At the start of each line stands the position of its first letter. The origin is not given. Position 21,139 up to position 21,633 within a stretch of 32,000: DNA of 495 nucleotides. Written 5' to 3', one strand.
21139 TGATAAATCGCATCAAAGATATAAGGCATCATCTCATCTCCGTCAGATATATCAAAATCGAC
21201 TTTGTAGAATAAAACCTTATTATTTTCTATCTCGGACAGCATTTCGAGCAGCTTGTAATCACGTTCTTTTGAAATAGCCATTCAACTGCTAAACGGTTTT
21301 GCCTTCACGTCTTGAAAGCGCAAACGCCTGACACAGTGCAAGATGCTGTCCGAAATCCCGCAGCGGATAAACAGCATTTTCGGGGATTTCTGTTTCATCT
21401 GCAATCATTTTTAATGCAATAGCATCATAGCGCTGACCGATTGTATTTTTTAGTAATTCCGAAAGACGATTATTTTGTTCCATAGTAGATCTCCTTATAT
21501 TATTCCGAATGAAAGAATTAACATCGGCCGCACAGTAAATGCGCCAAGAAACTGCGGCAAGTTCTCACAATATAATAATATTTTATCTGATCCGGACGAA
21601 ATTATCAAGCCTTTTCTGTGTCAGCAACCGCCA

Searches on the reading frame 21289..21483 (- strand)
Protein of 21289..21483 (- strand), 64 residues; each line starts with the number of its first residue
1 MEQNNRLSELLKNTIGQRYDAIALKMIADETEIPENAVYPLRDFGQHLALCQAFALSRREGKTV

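Call 27: search_protein_families(library=pfam, proteins=[window:21289-21483:-], max_evalue=0.01)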
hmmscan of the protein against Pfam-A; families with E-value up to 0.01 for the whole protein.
window:21289-21483:- (64 aa): 1 family
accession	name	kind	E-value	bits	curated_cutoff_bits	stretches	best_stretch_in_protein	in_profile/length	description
PF02596.20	DUF169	-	0.00049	20.4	27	1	11-64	2-51/209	Uncharacterised ArCR, COG2043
